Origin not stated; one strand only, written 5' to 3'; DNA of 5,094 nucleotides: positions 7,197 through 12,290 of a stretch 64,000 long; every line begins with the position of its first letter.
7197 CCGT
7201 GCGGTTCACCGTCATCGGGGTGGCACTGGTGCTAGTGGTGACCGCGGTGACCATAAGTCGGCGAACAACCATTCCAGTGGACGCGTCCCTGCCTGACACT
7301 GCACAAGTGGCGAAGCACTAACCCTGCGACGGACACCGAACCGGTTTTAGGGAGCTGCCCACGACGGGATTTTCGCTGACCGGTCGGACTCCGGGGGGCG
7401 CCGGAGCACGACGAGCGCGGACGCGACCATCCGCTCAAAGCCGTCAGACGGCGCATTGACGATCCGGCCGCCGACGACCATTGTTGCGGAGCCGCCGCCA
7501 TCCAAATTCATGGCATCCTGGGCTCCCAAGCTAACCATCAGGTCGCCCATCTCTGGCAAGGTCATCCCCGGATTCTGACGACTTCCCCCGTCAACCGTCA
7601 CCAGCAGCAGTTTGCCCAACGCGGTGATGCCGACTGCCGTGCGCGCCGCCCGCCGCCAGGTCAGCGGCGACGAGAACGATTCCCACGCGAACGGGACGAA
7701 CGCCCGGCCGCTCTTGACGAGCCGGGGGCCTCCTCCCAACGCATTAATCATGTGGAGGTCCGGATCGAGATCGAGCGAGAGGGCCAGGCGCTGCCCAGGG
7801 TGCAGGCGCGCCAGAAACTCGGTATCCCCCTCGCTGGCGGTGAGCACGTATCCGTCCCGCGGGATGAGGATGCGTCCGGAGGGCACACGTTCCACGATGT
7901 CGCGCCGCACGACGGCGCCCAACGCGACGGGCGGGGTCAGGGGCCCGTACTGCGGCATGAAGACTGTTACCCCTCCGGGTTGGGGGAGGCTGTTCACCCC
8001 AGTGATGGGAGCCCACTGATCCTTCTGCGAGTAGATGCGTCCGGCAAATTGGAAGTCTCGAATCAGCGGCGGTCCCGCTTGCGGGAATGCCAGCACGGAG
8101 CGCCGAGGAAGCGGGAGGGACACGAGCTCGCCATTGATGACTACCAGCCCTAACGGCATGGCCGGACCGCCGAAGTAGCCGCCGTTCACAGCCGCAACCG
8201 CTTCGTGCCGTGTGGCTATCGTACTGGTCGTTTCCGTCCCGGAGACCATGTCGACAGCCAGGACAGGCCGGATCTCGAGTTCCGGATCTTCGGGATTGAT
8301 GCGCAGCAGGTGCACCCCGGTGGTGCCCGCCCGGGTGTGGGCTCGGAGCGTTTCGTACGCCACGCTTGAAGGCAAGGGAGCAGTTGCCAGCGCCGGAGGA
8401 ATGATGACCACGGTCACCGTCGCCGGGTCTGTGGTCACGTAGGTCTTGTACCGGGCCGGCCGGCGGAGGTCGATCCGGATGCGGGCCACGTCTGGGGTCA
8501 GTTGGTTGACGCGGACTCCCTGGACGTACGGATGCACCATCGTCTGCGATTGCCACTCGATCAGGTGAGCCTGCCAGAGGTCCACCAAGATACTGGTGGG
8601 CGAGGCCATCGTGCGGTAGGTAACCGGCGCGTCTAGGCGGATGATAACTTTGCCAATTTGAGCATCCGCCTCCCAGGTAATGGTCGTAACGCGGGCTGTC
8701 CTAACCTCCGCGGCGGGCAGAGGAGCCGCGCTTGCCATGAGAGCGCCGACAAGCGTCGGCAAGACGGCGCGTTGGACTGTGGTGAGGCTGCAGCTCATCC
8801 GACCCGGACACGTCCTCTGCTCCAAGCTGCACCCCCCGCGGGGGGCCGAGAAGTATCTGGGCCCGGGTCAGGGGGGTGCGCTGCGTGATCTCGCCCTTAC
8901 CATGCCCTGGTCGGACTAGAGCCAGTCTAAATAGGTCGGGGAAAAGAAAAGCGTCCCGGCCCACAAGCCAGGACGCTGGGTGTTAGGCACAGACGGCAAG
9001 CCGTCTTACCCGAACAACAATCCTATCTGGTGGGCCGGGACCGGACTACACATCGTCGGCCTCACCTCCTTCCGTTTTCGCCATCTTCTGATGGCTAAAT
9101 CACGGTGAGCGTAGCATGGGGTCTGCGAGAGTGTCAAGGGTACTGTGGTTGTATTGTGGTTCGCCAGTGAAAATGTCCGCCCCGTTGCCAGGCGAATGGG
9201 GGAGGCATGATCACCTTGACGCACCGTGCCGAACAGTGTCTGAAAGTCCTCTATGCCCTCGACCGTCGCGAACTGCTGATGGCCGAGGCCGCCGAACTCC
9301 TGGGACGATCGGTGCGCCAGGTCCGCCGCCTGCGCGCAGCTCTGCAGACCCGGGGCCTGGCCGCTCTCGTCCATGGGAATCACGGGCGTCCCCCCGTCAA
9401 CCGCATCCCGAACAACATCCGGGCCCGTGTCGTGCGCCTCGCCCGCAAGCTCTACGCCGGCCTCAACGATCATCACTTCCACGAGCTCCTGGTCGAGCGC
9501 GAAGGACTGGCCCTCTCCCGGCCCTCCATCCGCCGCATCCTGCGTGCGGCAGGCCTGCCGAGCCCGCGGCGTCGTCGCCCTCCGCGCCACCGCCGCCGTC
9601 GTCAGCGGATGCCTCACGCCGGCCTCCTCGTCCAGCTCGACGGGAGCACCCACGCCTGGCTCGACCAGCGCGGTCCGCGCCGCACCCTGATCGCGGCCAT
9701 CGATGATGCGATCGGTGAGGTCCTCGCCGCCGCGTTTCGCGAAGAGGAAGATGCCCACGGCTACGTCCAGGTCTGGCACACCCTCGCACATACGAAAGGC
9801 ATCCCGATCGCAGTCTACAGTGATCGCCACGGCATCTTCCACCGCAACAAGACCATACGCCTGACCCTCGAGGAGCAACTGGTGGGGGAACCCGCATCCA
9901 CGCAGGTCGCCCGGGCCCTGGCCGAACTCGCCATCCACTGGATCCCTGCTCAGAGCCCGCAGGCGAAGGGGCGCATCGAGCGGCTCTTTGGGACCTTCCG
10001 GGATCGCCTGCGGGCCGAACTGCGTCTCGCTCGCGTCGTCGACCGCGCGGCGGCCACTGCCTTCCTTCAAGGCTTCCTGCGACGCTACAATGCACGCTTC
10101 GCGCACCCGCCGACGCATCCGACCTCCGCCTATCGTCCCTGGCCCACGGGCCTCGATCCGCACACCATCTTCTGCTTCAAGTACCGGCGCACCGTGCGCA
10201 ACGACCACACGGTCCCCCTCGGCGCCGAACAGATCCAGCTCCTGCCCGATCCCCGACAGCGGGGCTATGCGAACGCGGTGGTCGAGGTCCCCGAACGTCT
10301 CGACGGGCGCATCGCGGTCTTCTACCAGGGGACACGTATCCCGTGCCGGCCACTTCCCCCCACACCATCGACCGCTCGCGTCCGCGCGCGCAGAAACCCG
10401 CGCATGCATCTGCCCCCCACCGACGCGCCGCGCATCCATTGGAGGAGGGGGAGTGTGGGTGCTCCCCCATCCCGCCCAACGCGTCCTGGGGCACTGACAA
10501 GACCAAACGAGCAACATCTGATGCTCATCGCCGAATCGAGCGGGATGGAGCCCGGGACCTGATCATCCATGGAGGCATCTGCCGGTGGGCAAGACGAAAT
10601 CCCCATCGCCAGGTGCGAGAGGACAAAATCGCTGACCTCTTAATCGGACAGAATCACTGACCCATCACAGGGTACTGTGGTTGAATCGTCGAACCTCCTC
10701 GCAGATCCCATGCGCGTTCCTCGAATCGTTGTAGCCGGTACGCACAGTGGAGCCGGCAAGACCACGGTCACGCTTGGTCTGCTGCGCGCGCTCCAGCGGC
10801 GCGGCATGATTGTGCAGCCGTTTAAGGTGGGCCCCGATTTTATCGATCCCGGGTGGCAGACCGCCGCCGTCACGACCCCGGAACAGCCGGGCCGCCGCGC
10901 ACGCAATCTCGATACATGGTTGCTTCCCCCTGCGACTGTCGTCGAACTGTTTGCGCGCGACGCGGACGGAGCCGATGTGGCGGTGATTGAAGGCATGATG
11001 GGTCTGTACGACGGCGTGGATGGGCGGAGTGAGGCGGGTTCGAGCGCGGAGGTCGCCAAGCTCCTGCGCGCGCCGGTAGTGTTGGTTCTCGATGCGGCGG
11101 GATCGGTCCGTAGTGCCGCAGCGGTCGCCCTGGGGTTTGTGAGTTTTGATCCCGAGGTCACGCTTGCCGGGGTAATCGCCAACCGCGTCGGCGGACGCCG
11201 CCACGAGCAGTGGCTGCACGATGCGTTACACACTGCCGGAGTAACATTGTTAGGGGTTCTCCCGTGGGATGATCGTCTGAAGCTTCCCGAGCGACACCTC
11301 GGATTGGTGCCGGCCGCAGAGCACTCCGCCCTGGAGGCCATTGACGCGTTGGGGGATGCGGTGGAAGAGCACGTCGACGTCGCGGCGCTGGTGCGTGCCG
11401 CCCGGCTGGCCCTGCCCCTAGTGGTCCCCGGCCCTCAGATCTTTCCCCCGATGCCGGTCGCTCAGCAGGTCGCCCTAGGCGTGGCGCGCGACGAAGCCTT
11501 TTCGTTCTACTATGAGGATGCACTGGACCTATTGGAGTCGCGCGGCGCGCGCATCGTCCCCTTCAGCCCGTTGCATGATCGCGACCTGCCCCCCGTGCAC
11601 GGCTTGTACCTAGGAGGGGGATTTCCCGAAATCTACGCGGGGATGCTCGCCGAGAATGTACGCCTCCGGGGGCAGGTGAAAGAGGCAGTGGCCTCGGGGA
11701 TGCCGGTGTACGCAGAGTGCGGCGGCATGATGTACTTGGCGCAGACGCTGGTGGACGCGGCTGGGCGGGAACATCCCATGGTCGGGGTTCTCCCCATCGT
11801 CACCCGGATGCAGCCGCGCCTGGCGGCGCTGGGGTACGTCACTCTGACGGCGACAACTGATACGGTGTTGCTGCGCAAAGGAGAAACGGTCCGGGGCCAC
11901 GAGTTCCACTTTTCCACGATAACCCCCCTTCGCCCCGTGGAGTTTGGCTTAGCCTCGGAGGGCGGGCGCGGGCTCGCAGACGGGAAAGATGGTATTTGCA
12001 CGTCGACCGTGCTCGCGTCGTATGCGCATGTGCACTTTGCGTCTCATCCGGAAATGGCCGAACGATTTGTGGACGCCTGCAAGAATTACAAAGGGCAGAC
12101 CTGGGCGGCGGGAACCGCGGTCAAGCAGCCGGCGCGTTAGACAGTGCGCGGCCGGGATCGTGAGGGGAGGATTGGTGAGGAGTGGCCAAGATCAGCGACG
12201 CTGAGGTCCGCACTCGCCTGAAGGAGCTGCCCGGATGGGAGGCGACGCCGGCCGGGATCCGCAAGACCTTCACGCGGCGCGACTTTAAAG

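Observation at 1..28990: Two diverged TnpB-only (IS1341-like) elements in inverted orientation bracketing ~27 kb of housekeeping genes, with the omega-RNA embedded in the tnpB 3' end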

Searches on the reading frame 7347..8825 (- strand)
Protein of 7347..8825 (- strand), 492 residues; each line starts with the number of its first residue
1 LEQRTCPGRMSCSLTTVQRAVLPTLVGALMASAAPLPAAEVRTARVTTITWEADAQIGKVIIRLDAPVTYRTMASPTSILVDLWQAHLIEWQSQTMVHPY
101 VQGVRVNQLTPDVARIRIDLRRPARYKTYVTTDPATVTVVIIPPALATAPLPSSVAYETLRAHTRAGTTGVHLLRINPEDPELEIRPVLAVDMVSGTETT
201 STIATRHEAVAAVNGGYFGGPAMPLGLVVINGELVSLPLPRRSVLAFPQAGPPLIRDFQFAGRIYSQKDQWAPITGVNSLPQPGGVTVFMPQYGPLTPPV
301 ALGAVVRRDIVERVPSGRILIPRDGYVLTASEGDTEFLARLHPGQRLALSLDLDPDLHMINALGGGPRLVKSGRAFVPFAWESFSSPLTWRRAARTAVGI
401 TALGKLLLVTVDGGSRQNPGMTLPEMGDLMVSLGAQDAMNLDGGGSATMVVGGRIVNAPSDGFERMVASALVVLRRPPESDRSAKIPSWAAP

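Call 55: search_protein_families(library=pfam, proteins=[window:7347-8825:-], max_evalue=0.01)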
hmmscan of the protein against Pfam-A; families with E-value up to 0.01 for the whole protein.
window:7347-8825:- (492 aa): 2 families
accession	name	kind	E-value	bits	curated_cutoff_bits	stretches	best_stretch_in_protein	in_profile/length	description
PF09992.14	NAGPA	-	1.2e-41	143.1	25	1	309-473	10-168/169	Phosphodiester glycosidase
PF11741.13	AMIN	-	4.3e-06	27.2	20.5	1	51-132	5-94/101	AMIN domain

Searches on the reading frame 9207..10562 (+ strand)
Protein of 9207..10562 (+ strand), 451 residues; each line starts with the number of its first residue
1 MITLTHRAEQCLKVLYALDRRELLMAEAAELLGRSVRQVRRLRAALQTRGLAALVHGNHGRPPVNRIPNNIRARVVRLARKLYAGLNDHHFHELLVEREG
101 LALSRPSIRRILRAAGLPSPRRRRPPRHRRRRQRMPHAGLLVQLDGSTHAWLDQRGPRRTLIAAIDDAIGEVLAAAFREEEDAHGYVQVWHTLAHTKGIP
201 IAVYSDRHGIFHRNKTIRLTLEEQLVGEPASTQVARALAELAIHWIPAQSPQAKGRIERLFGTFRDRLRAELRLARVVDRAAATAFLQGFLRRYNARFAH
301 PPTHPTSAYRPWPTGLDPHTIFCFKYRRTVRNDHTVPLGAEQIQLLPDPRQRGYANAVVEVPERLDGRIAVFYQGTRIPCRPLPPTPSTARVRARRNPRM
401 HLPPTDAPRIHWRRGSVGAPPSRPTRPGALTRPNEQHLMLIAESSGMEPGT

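Call 55: search_protein_families(library=pfam, proteins=[window:9207-10562:+], max_evalue=0.01)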
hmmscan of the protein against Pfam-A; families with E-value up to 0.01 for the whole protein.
window:9207-10562:+ (451 aa): 7 families
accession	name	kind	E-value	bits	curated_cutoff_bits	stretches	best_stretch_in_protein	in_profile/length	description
PF13551.12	HTH_29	-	8.7e-07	29.4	28.1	1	26-68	16-59/64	Winged helix-turn helix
PF13565.12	HTH_32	-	2.9e-05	25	33.7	1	39-112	2-73/73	Homeodomain-like domain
PF13518.12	HTH_28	-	3.2e-05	24.4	25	1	15-62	7-51/52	Helix-turn-helix domain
PF13683.12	rve_3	-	9.5e-05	22.5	26.5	1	242-297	4-56/67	Integrase core domain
PF13384.12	HTH_23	-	0.00024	21.3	24.6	1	14-54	10-49/50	Homeodomain-like domain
PF13358.12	DDE_3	-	0.00041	20.7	28.6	1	154-271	33-136/146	DDE superfamily endonuclease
PF13276.12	HTH_21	-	0.00085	20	28.1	0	96-124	31-59/60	HTH-like domain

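Call 59: search_protein_families(library=ncbifam, proteins=[window:9207-10562:+], max_evalue=0.01)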
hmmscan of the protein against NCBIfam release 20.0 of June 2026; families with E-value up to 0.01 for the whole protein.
window:9207-10562:+ (451 aa): 5 families
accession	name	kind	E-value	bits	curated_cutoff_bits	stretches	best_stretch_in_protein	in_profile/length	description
NF033594.2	transpos_ISNCY_2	equivalog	3.4e-107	358.8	250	1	14-380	2-364/368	ISNCY family transposase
NF033577.2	transpos_IS481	equivalog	2.8e-26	92.7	224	1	20-297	11-269/284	IS481 family transposase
NF033545.0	transpos_IS630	equivalog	1.9e-08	34.1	100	1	16-131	6-123/299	IS630 family transposase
NF033516.0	transpos_IS3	equivalog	2.5e-07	30.3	160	1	68-297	132-354/369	IS3 family transposase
NF033546.1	transpos_IS21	equivalog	2.5e-05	24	160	0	247-298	220-270/294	IS21 family transposase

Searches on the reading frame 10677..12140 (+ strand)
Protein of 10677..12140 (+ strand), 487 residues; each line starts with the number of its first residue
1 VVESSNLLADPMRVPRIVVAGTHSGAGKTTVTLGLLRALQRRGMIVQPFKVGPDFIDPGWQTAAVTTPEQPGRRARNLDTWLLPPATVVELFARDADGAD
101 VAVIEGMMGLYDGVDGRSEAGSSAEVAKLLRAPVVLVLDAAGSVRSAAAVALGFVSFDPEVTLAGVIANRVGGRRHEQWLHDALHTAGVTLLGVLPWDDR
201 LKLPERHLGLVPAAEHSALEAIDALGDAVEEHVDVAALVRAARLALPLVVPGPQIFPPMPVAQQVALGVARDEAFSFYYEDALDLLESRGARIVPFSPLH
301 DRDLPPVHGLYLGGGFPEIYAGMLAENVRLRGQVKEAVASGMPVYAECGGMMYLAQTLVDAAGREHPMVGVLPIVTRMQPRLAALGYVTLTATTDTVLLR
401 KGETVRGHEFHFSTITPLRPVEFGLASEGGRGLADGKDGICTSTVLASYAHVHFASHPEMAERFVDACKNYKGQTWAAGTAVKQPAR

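Call 55: search_protein_families(library=pfam, proteins=[window:10677-12140:+], max_evalue=0.01)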
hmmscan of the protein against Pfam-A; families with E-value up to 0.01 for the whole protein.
window:10677-12140:+ (487 aa): 4 families
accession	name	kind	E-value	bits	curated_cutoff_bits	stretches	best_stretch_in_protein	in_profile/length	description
PF07685.20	GATase_3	-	1.9e-40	139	27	1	268-457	3-194/196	CobB/CobQ-like glutamine amidotransferase domain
PF01656.29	CbiA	-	6.4e-20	71.8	25.4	1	17-208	1-123/125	CobQ/CobB/MinD/ParA nucleotide binding domain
PF13500.12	AAA_26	-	2.8e-15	57.1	27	2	96-202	96-195/198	AAA domain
PF07755.17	DUF1611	-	0.0025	17.7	25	1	12-48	10-46/201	Domain of unknown function (DUF1611_C) P-loop domain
